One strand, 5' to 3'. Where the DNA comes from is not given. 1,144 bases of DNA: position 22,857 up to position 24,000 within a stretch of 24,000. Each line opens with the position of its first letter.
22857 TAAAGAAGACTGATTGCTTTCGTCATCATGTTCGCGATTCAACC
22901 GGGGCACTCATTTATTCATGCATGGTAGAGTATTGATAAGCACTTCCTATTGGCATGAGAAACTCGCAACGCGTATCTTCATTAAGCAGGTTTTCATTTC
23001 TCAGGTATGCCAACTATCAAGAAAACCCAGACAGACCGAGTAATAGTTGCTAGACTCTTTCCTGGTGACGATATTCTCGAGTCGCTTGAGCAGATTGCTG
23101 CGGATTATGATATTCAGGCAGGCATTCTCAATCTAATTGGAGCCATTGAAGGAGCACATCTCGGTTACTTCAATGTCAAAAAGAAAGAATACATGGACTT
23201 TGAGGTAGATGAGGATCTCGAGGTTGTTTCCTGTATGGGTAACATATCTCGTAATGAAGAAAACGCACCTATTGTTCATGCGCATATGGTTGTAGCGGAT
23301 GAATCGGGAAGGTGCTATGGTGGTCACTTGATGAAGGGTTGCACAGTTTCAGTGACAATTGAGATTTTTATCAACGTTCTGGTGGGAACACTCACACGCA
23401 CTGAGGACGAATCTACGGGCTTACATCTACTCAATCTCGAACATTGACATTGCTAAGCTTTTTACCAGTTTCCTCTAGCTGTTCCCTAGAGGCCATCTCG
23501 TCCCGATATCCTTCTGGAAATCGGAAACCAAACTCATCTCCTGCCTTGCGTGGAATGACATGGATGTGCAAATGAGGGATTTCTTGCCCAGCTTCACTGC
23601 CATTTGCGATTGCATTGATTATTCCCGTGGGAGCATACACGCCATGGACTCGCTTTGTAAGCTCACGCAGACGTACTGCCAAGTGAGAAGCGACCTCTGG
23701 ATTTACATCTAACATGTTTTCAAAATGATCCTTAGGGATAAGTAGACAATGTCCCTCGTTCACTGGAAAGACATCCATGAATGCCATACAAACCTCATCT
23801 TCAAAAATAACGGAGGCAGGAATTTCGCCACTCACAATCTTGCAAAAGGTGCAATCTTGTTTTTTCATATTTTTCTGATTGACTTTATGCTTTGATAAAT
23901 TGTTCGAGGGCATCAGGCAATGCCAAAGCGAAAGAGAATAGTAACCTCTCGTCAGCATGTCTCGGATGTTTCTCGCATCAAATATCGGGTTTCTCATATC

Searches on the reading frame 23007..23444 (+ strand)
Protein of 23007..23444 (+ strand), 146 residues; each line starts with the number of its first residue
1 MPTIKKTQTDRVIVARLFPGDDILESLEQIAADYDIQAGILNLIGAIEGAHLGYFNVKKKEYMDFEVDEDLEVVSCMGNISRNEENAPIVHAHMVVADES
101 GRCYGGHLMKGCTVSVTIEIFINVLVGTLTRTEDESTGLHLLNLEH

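Call 77: search_protein_families(library=pfam, proteins=[window:23007-23444:+], max_evalue=0.001)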
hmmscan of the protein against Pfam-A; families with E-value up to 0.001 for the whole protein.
window:23007-23444:+ (146 aa): 1 family
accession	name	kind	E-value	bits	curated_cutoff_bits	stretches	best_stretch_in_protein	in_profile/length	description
PF03479.20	PCC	-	1.6e-33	115.9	25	1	11-126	1-116/117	Plants and Prokaryotes Conserved (PCC) domain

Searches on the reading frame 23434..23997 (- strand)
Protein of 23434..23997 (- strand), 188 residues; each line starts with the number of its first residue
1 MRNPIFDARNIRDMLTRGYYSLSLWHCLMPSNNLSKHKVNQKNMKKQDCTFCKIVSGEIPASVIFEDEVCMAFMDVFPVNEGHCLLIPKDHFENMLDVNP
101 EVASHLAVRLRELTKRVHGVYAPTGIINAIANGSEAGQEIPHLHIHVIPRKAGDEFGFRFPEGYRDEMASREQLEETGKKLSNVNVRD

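Call 77: search_protein_families(library=pfam, proteins=[window:23434-23997:-], max_evalue=0.001)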
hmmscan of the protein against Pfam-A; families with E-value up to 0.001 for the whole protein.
window:23434-23997:- (188 aa): 3 families
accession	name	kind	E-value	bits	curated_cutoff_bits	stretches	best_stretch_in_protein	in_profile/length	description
PF01230.28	HIT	-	1.9e-25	89.8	21.5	1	57-152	2-97/98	HIT domain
PF11969.13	DcpS_C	-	7e-15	55.9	24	1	49-149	2-101/114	Scavenger mRNA decapping enzyme C-term binding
PF04677.20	CwfJ_C_1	-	6.5e-05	23.2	21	1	40-149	5-108/122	Protein similar to CwfJ C-terminus 1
